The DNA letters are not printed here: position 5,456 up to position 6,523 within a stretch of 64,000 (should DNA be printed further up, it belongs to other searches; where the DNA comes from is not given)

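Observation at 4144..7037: Three-gene cassette (unknown 155-aa protein, AbiEii-like nucleotidyltransferase, HD phosphohydrolase) under a divergent AbrB/PhoU-like regulator with a palindromic direct-repeat operator candidate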

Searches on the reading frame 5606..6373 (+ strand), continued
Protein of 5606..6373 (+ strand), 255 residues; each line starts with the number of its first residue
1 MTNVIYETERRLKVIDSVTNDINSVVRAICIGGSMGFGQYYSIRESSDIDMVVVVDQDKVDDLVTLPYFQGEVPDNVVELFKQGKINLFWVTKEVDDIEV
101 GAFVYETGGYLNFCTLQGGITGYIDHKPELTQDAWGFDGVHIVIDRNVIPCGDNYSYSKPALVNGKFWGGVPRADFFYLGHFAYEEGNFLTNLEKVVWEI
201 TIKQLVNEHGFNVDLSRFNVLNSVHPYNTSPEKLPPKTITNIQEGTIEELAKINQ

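Call 34: fold_search(model_id=the predicted structure, library=pdb)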
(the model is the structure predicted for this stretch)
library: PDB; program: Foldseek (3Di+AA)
matches with E <= 10: 889; with E <= 0.001: 10
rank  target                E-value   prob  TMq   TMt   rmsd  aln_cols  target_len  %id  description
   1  6p01_A                1.1e-04  1.00  0.35  0.35  11.1       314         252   11  Apo structure of the E52D mutant of ANT-4 (released 2020-01-29)
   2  6un8_B                1.1e-04  1.00  0.34  0.34  11.3       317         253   10  Wild type ANT bound to neomycin (released 2020-05-06)
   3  6un8_A                1.8e-04  1.00  0.34  0.35   7.0       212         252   13  Wild type ANT bound to neomycin (released 2020-05-06)
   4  6nmk_A                3.3e-04  1.00  0.34  0.35  10.2       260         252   12  Binary complex structure of the T130K mutant of ANT-4'' with Neomycin (released 2020-01-15)
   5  7ecd                  3.5e-04  1.00  0.37  0.35   9.2       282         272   12  Crystal structure of Tam41 from Firmicutes bacterium, complex with CTP-Mg (released 2022-01-19)
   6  6p06_A                4.4e-04  1.00  0.34  0.34   7.2       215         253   11  Ternary structure of the E52D mutant of ANT-4 with Neomycin and AMPCPP (released 2020-01-29)
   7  6nmk_B                4.4e-04  1.00  0.34  0.34   7.1       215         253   11  Binary complex structure of the T130K mutant of ANT-4'' with Neomycin (released 2020-01-15)
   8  1kny_A                5.6e-04  1.00  0.32  0.32   7.5       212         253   13  KANAMYCIN NUCLEOTIDYLTRANSFERASE (released 1996-08-17)
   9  1kan_A                7.5e-04  0.99  0.32  0.33  11.3       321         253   12  MOLECULAR STRUCTURE OF KANAMYCIN NUCLEOTIDYLTRANSFERASE DETERMINED TO 3.0-ANGSTROMS RESOLUTION (released 1994-08-31)
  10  6e0k                  8.0e-04  0.91  0.28  0.25  15.1       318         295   12  Structure of Rhodothermus marinus CdnE c-UMP-AMP synthase (released 2019-02-20)
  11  4ebj_A                1.4e-03  0.72  0.26  0.25  18.0       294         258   11  Crystal structure of aminoglycoside 4'-O-adenylyltransferase ANT(4')-IIb, apo (released 2012-04-04)
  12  3c18_A                9.5e-03  0.99  0.32  0.29   4.7       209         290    8  Crystal structure of nucleotidyltransferase-like protein (ZP_00538802.1) from Exiguobacterium sibiricum 255-15 at 1.90 (released 2008-02-12)
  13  6wt9                  1.5e-02  0.47  0.25  0.22  16.2       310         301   10  Structure of STING-associated CdnE c-di-GMP synthase from Capnocytophaga granulosa (released 2020-09-09)
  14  6ig4_A                1.6e-02  0.98  0.30  0.28   8.7       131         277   15  Structure of mitochondrial CDP-DAG synthase Tam41, delta 74 (released 2019-07-10)
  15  3c18_B                1.8e-02  0.99  0.33  0.29   4.8       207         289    8  Crystal structure of nucleotidyltransferase-like protein (ZP_00538802.1) from Exiguobacterium sibiricum 255-15 at 1.90 (released 2008-02-12)
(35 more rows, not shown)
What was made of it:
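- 5606..6373 (+): 255-aa Pol-beta-superfamily nucleotidyltransferase from a small, uncharacterised family. All named members come from MAGs labelled DPANN, apart from one labelled Saccharibacteria. There is no TATA of its own here, so it is read with orf155. The best PDB fold hits are ANT(4')/KNTase and Tam41 at TM 0.35-0.37 (call 34).
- On CD-NTase / CBASS: Best CdnE match 6e0k has E 8e-4 but TM 0.28 and rmsd 15 A. KNTase and Tam41 rank higher (call 34).
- Foldseek lists CdnE at E 8e-4 (call 34).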

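Call 70: list_cluster_members(proteins=[P0052, P0056, P0063, P0076, P0058, P0097, P0120, P0035, P0050, P0135])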
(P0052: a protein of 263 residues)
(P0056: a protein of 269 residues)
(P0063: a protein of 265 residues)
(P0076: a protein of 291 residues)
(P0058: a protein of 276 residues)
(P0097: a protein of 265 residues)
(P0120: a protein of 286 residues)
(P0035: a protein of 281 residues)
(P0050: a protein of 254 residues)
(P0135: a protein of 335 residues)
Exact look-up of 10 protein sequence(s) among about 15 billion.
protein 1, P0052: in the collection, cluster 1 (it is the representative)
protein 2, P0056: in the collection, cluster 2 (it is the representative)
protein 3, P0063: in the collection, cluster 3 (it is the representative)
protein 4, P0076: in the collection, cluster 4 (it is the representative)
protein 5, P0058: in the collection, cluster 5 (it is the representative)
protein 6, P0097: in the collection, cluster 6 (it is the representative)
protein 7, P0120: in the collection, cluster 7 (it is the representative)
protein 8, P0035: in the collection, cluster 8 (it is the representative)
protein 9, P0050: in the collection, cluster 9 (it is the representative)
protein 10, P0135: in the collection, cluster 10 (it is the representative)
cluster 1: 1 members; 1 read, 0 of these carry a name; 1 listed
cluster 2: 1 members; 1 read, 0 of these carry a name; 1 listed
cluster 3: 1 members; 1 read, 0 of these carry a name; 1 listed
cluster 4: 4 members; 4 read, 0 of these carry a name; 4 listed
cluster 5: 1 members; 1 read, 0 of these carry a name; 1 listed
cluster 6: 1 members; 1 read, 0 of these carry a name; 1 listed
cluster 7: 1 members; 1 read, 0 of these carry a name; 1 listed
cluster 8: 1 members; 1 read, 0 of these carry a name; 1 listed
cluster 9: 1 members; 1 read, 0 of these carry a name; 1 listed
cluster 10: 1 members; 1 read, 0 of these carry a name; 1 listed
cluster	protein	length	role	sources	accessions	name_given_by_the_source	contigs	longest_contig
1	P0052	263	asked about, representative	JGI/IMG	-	-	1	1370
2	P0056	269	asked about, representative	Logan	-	-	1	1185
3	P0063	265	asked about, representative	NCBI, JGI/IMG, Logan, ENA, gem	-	-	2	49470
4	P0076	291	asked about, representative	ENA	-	-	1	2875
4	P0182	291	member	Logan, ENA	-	-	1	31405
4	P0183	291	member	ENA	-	-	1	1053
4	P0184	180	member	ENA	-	-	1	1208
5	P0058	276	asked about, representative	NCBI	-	-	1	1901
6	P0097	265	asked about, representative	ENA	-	-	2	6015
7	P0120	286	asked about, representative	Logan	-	-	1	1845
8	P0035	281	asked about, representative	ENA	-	-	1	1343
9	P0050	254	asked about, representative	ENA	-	-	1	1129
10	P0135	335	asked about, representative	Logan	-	-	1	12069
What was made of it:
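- Tried and rejected: None carry a name (call 70).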

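Call 73: fold_search(model_id=the predicted structure, library=viral)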
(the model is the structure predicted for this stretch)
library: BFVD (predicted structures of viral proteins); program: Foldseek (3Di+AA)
matches with E <= 10: 605; with E <= 0.001: 0
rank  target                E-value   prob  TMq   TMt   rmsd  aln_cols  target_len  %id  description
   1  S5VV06                1.3e-03  0.97  0.29  0.27  11.2       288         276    9  Nucleotidyltransferase [Pseudomonas phage PaBG]
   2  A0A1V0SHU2            4.9e-03  1.00  0.25  0.28   3.9       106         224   16  Putative nucleotidyltransferase [Klosneuvirus KNV1]
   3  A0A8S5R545            4.9e-03  0.89  0.32  0.30  12.0       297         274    9  Putative nucleotidyltransferase [Ackermannviridae sp. ctaCq7]
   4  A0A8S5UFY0            8.3e-03  0.87  0.33  0.32  10.6       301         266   11  Putative nucleotidyltransferase [Myoviridae sp. ctshb19]
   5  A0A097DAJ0            9.9e-03  0.51  0.25  0.25  14.1       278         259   11  HE65 [Erinnyis ello granulovirus]
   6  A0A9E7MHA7            1.1e-02  0.97  0.32  0.29   8.6       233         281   12  Uncharacterized protein [Enterococcus phage Sw5]
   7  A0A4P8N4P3            1.7e-02  0.96  0.22  0.18   5.5       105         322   15  Nucleotidyltransferase [Rheinheimera phage vB_RspM_Barba19A]
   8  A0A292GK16            1.7e-02  0.92  0.20  0.18   9.6        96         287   14  (no name in the UniProt tables at hand)
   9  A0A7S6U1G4            1.7e-02  0.60  0.28  0.36  12.9       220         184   14  tRNA nucleotidyltransferase [Acinetobacter virus fBenAci002]
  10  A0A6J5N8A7            1.7e-02  0.23  0.19  0.12  16.9       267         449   10  LETM1-like [uncultured Caudovirales phage]
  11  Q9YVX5                2.0e-02  0.63  0.21  0.11   6.3       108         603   18  Probable AP endonuclease [Melanoplus sanguinipes entomopoxvirus]
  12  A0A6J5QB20            2.1e-02  0.33  0.20  0.15  18.0       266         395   14  Uncharacterized protein [uncultured Caudovirales phage]
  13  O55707                2.5e-02  0.97  0.25  0.51   8.6       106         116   10  064L [Invertebrate iridescent virus 6]
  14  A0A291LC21            2.9e-02  0.93  0.23  0.28   6.5       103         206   17  tRNA nucleotidyltransferase [Caulobacter phage Lullwater]
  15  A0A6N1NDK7            2.9e-02  0.82  0.21  0.23   8.1       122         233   13  Putative ORFan [Tupanvirus deep ocean]
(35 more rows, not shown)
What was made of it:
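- Tried and rejected: BFVD gave nothing below 1e-3 (call 73).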

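Call 82: search_protein_families(library=pfam, proteins=[L015:5415-5927:+, L015:6796-7368:-, L016:2120-2770:+, L016:3881-5278:+, L018:3875-4150:-, L018:5099-5764:-, L019:5259-5957:-, L019:6752-7033:-, L020:130-789:+, L020:1937-2761:-], max_evalue=0.001)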
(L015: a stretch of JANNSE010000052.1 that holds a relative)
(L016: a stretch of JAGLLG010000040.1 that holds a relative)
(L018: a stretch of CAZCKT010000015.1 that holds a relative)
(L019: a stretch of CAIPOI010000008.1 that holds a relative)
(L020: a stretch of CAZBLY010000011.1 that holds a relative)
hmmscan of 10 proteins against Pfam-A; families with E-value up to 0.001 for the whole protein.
L015:5415-5927:+ (170 aa): 1 family
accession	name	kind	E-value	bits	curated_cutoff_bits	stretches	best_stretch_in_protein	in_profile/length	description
PF01198.24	Ribosomal_L31e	-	3.8e-11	43.5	25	1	3-79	3-76/82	Ribosomal protein L31e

L015:6796-7368:- (190 aa): 1 family
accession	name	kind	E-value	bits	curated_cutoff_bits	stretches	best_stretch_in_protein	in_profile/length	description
PF00827.22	Ribosomal_L15e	-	3.1e-57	193.8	27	1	2-184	1-190/191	Ribosomal L15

L016:2120-2770:+ (216 aa): 0 families

L016:3881-5278:+ (465 aa): 3 families
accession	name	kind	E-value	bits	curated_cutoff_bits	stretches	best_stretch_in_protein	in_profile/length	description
PF00152.25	tRNA-synt_2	-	5.9e-126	420.1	25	1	124-433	2-308/308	tRNA synthetases class II (D, K and N)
PF01336.31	tRNA_anti-codon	-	5.1e-15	55.6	27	1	23-106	1-74/75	OB-fold nucleic acid binding domain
PF01409.25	tRNA-synt_2d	-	0.00017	21.6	19.8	0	214-276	104-164/246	tRNA synthetases class II core domain (F)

L018:3875-4150:- (91 aa): 1 family
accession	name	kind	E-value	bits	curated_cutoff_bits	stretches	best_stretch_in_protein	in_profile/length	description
PF00583.31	Acetyltransf_1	-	0.00056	20.6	20.7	1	12-58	55-101/116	Acetyltransferase (GNAT) family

L018:5099-5764:- (221 aa): 0 families

L019:5259-5957:- (232 aa): 1 family
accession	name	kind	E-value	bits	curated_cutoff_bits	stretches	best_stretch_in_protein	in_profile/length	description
PF00696.33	AA_kinase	-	9.6e-26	91.4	24.9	1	10-210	2-233/234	Amino acid kinase family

L019:6752-7033:- (93 aa): 1 family
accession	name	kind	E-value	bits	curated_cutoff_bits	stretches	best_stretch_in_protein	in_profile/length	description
PF04010.18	DUF357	-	8.3e-21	74.2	29.4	1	13-83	1-73/73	Protein of unknown function (DUF357)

L020:130-789:+ (219 aa): 1 family
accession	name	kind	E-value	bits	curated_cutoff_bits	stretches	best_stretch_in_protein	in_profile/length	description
PF00318.25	Ribosomal_S2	-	1.1e-16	61.2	26.1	1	83-145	149-211/216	Ribosomal protein S2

L020:1937-2761:- (274 aa): 8 families
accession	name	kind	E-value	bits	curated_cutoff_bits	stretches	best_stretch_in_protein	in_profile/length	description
PF13614.12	AAA_31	-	9.6e-25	88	27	1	5-157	2-165/177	AAA domain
PF01656.29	CbiA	-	3.2e-22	79.2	25.4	1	8-212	2-123/125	CobQ/CobB/MinD/ParA nucleotide binding domain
PF10609.15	ParA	-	1.9e-17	64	27.1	2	113-233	112-244/246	NUBPL iron-transfer P-loop NTPase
PF13500.12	AAA_26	-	2.4e-11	44.3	27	1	137-203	130-193/198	AAA domain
PF06564.18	CBP_BcsQ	-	1.3e-09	38.3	21.3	1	6-160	3-162/234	Cellulose biosynthesis protein BcsQ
PF00142.24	Fer4_NifH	-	1.5e-08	34.9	25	0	13-45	8-40/271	4Fe-4S iron sulfur cluster binding proteins, NifH/frxC family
PF02374.21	ArsA_ATPase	-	5.3e-06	26.3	24.3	1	10-40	6-36/305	Anion-transporting ATPase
PF07015.17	VirC1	-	0.00035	20.4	24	0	7-43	4-40/231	VirC1 protein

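Call 83: search_protein_families(library=pfam, proteins=[L021:442-1362:+, L021:2182-2478:-, L022:3856-5940:+, L022:6897-8012:-, L023:5261-6004:+, L023:6765-7694:+, L024:4941-5933:+, L024:6781-7173:+, L025:3313-3732:+, L025:4564-4953:+], max_evalue=0.001)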
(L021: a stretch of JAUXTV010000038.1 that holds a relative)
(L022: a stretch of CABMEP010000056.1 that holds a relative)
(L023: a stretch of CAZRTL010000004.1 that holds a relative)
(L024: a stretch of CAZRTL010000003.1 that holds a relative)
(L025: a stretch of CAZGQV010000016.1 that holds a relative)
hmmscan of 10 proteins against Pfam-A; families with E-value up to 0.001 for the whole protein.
L021:442-1362:+ (306 aa): 3 families
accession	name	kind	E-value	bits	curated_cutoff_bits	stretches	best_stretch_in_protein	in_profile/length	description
PF00382.24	TFIIB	-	1.3e-48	163.4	23.6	2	205-290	6-91/92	Transcription factor TFIIB repeat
PF08271.17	Zn_Ribbon_TF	-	9.9e-16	57.5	29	1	6-47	2-43/43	TFIIB zinc-binding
PF04545.22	Sigma70_r4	-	3.1e-05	23.8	24.1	1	262-293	18-49/50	Sigma-70, region 4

L021:2182-2478:- (98 aa): 1 family
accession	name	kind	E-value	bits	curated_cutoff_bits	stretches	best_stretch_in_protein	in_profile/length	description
PF18916.5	Lycopene_cyc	-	4e-08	34.2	27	1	4-93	5-92/92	Lycopene cyclase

L022:3856-5940:+ (694 aa): 1 family
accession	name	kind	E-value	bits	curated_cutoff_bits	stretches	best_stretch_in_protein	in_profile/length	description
PF08532.16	Glyco_hydro_42M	-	2.2e-05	24.5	25.8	1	479-529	38-89/207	Beta-galactosidase trimerisation domain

L022:6897-8012:- (371 aa): 2 families
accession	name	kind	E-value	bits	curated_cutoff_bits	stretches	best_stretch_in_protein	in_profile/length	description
PF00091.31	Tubulin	-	2.5e-45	155.5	33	1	43-201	1-188/190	Tubulin/FtsZ family, GTPase domain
PF12327.13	FtsZ_C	-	3.2e-30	104.7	27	1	250-343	1-94/95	FtsZ family, C-terminal domain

L023:5261-6004:+ (247 aa): 1 family
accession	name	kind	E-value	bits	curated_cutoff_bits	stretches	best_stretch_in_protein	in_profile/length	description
PF01026.27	TatD_DNase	-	1.8e-74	250.8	27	1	3-245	1-252/253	TatD related DNase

L023:6765-7694:+ (309 aa): 2 families
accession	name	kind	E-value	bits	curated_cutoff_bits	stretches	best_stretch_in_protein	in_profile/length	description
PF08608.17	Wyosine_form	-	3.6e-19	69.2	22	1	238-299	1-63/63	Wyosine base formation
PF04055.27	Radical_SAM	-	6e-18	66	29.5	1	55-228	2-158/166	Radical SAM superfamily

L024:4941-5933:+ (330 aa): 1 family
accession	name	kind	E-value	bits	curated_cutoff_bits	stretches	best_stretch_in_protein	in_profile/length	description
PF14528.11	LAGLIDADG_3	-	3.5e-07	30.8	22.5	1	214-294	4-77/82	LAGLIDADG-like domain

L024:6781-7173:+ (130 aa): 0 families

L025:3313-3732:+ (139 aa): 1 family
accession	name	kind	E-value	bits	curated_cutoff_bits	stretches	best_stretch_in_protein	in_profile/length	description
PF09846.14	OapB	-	2.1e-16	60.2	27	1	30-134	3-100/104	Origin-associated protein OapB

L025:4564-4953:+ (129 aa): 1 family
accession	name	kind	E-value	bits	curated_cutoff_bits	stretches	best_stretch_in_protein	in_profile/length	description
PF09845.14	OapC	-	6.9e-20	72.1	23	1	2-121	1-132/133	Origin-associated protein OapC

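Call 91: search_protein_families(library=padloc, proteins=[P0002, P0008, P0052, P0063], max_evalue=0.01)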
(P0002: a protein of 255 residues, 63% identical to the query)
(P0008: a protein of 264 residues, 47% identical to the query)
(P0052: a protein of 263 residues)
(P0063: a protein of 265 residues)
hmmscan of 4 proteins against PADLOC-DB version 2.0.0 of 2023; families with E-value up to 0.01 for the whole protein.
P0002 (255 aa): 1 family
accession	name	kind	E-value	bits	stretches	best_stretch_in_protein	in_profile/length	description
PDLC04906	PDC-S09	-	0.004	15.5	1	26-87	24-84/98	-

P0008 (264 aa): 1 family
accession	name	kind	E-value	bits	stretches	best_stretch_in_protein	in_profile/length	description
PDLC04744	PDC-M63A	-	0.0093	13.9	0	46-66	73-93/152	-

P0052 (263 aa): 3 families
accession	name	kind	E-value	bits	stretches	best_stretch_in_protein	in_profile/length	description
PDLC04778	PDC-M70A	-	0.00048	17.5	1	6-68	17-76/355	-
PDLC04906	PDC-S09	-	0.00052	18.4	1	37-87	25-74/98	-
PDLC04903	PDC-S09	-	0.0028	15.9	1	37-73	27-59/108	-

P0063 (265 aa): 2 families
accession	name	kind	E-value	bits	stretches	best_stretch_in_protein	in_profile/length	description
PDLC04903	PDC-S09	-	0.00011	20.4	1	15-80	13-76/108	-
PDLC04369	PDC-M05A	-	0.0034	15.1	1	16-63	91-135/201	-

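Call 94: search_solved_structures(query=A7, max_evalue=10, show_alignments=2)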
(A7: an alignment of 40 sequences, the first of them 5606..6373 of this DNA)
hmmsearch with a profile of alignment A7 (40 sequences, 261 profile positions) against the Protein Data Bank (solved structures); distinct sequences matched with E-value up to 10: 11.
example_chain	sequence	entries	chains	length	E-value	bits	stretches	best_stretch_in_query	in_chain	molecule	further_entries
6p01_A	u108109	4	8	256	0.017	17.7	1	12-64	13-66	Kanamycin nucleotidyltransferase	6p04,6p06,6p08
2rff_A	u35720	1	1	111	0.035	16.7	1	7-94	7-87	Putative nucleotidyltransferase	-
9gx9_A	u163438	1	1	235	0.038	16.5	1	62-126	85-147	Metallo-beta-lactamase type 2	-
9xbd_E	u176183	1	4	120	0.085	15.4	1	19-72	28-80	Nucleotidyltransferase domain-containing protein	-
7bpp_A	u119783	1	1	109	0.12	14.9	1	49-100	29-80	NF5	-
6un8_A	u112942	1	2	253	0.19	14.3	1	12-64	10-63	Aminoglycoside NucleotidylTransferase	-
6nlt_A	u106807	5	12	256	0.19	14.2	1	12-64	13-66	Kanamycin nucleotidyltransferase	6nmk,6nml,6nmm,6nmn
1kny_A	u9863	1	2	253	0.2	14.2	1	12-64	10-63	KANAMYCIN NUCLEOTIDYLTRANSFERASE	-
1kan_A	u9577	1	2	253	0.2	14.2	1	12-64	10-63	KANAMYCIN NUCLEOTIDYLTRANSFERASE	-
1wot_A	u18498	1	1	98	0.82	12.2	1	31-59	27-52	PUTATIVE MINIMAL NUCLEOTIDYLTRANSFERASE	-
4ebj_A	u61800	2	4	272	0.98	11.9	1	19-65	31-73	Aminoglycoside nucleotidyltransferase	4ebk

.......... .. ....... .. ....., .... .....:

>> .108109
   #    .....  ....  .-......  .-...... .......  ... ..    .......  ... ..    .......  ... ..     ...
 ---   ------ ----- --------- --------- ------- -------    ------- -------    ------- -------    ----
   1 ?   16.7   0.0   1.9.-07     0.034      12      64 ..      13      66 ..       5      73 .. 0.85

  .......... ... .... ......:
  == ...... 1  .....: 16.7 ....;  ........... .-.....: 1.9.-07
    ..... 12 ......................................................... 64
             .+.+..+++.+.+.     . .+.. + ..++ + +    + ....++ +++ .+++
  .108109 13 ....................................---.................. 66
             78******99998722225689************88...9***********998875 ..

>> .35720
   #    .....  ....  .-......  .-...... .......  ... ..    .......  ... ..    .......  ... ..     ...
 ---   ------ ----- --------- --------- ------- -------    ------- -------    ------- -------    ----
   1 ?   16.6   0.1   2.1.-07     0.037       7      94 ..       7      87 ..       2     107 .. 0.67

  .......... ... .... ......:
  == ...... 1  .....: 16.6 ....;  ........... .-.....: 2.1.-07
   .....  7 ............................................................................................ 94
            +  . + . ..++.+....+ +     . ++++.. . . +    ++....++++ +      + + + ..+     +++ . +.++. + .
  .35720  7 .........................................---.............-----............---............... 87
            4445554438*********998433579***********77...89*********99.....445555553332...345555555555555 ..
